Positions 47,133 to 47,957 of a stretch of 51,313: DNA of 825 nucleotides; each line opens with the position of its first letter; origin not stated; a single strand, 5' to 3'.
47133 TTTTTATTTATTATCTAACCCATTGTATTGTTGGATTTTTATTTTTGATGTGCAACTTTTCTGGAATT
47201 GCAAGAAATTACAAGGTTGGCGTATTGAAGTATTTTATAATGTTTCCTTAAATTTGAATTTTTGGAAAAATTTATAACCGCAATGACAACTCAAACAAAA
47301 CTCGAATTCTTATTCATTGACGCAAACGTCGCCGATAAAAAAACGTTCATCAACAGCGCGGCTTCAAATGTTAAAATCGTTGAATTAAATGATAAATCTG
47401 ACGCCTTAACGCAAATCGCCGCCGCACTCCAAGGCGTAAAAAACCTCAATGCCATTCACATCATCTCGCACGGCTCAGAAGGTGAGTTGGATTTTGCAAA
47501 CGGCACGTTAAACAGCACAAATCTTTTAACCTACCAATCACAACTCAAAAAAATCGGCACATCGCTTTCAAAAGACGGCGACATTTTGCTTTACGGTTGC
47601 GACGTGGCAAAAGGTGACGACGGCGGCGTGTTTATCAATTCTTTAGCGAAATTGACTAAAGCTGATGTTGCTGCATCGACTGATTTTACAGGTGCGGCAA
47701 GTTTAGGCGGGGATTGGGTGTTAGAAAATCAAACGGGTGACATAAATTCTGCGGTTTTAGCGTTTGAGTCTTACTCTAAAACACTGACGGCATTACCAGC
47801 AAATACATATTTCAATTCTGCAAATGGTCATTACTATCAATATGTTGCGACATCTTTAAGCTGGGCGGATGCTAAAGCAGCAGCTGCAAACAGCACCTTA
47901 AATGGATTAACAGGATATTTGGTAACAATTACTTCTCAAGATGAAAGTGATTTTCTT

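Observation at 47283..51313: Giant lectin-rich surface protein gene that the ORF track does not show (ORF runs off the window)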

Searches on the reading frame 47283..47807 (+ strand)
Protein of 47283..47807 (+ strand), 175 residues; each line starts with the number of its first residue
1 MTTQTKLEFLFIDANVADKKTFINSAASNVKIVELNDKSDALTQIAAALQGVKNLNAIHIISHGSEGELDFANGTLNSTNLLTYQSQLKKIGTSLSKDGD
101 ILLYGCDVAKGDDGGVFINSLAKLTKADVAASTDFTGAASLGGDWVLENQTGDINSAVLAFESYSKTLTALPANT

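Call 30: predict_structure(alignment_id=A1)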
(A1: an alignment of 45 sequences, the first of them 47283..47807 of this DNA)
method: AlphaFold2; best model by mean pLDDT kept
length: 175 residues; sequences in the alignment: 45
mean_pLDDT: 95.8   pTM: 0.91
mean pLDDT of the five models: 95.8, 95.6, 95.5, 94.9, 94.8
residues with pLDDT >= 90: 164; 70-90: 6; 50-70: 4; < 50: 1
segments of 3 or more residues with pLDDT < 50: none
pLDDT, mean of each block of 10 residues (from residue 1): 84 97 96 98 98 98 98 97 98 98 98 98 99 97 98 97 94 65
secondary structure, 60 per line:
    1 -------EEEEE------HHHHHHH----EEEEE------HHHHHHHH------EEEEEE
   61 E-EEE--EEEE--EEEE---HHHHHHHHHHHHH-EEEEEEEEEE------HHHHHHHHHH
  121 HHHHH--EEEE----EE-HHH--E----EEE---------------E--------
elements in order: E8-12 H19-25 E30-34 H41-48 E55-61 E63-65 E68-71 E74-77 H81-93 E95-104 H111-125 E128-131 E149-151

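Call 32: fold_search(model_id=the predicted structure, library=pdb)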
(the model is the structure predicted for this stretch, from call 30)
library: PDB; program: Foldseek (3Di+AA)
matches with E <= 10: 1516; with E <= 0.001: 24
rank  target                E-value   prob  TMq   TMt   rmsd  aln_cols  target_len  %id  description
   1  9qpe_G                8.7e-06  1.00  0.57  0.57   3.4       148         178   16  Hcp3-Tce1 complex from the Pseudomonas aeruginosa Type VI Secretion System (released 2026-04-08)
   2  7xn6_A                8.4e-05  1.00  0.36  0.32   6.2       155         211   15  Cryo-EM structure of CopC-CaM-caspase-3 with ADPR-deacylization (released 2022-12-14)
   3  3deh_B                3.4e-04  0.99  0.32  0.26   6.2       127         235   13  Crystal Structures of Caspase-3 with Bound Isoquinoline-1,3,4-trione Derivative Inhibitors (released 2008-09-02)
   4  3dek_D                3.6e-04  0.99  0.32  0.26   5.9       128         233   15  Crystal Structures of Caspase-3 with Bound Isoquinoline-1,3,4-trione Derivative Inhibitors (released 2008-09-02)
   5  7fql_E                4.1e-04  1.00  0.39  0.28   8.2       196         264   11  Crystal Structure of human Legumain in complex with (2S)-N-[(1S)-3-amino-1-cyano-3-oxopropyl]-1-[1-[4-[(2,4-difluoroph (released 2023-10-11)
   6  3dei_B                4.3e-04  1.00  0.36  0.29   5.9       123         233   12  Crystal Structures of Caspase-3 with Bound Isoquinoline-1,3,4-trione Derivative Inhibitors (released 2008-09-02)
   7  5iab_A                4.3e-04  1.00  0.35  0.28   6.1       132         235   11  Caspase 3 V266D (released 2016-10-26)
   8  5ibr_A                4.9e-04  1.00  0.34  0.28   6.3       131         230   11  Caspase 3 V266K (released 2016-10-26)
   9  3ucf_D                5.2e-04  1.00  0.41  0.39   7.4       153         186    8  Crystal structure of a small-chain dehydrogenase (released 2013-01-30)
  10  5iab_C                5.9e-04  0.99  0.30  0.24   6.6       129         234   13  Caspase 3 V266D (released 2016-10-26)
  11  5ias_A                6.3e-04  0.99  0.31  0.25   6.6       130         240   13  Caspase 3 V266Y (released 2016-10-26)
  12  4ps0_A                6.3e-04  0.99  0.31  0.24   6.5       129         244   13  Caspase-8 specific unnatural amino acid peptides (released 2015-01-21)
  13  4qua_A                6.7e-04  0.98  0.29  0.23   7.0       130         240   13  Caspase-3 Y195F (released 2014-11-05)
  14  4ehd_A                7.7e-04  0.98  0.30  0.24   6.8       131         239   13  Allosteric Modulation of Caspase-3 through Mutagenesis (released 2012-06-06)
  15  3s8e_B                8.1e-04  1.00  0.43  0.37   6.2       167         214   14  Phosphorylation regulates assembly of the caspase-6 substrate-binding groove (released 2012-04-11)
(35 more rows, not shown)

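Call 34: search_solved_structures(query=A1, max_evalue=10, show_alignments=2)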
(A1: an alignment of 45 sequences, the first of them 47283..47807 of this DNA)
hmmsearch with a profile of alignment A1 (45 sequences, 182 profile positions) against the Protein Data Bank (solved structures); distinct sequences matched with E-value up to 10: 6.
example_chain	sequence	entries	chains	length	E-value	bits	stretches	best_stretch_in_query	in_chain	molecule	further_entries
6z2i_A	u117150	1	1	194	0.0011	21.9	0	79-106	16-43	de novo designed TIM barrel DeNovoTIM6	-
9qpe_G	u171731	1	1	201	0.0096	18.7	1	53-124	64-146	DUF4347 domain-containing protein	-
7p12_A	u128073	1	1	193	0.069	16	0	79-106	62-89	DeNovoTIM13-SB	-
6yqx_A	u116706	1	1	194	0.069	15.9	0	79-106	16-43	de novo designed TIM barrel DeNovoTIM13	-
7osv_A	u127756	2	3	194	0.17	14.7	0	79-106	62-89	DeNovoTIM6-SB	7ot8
6wvs_A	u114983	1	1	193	0.52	13.1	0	79-106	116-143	DeNovoTIM15 hyperstable de novo TIM barrel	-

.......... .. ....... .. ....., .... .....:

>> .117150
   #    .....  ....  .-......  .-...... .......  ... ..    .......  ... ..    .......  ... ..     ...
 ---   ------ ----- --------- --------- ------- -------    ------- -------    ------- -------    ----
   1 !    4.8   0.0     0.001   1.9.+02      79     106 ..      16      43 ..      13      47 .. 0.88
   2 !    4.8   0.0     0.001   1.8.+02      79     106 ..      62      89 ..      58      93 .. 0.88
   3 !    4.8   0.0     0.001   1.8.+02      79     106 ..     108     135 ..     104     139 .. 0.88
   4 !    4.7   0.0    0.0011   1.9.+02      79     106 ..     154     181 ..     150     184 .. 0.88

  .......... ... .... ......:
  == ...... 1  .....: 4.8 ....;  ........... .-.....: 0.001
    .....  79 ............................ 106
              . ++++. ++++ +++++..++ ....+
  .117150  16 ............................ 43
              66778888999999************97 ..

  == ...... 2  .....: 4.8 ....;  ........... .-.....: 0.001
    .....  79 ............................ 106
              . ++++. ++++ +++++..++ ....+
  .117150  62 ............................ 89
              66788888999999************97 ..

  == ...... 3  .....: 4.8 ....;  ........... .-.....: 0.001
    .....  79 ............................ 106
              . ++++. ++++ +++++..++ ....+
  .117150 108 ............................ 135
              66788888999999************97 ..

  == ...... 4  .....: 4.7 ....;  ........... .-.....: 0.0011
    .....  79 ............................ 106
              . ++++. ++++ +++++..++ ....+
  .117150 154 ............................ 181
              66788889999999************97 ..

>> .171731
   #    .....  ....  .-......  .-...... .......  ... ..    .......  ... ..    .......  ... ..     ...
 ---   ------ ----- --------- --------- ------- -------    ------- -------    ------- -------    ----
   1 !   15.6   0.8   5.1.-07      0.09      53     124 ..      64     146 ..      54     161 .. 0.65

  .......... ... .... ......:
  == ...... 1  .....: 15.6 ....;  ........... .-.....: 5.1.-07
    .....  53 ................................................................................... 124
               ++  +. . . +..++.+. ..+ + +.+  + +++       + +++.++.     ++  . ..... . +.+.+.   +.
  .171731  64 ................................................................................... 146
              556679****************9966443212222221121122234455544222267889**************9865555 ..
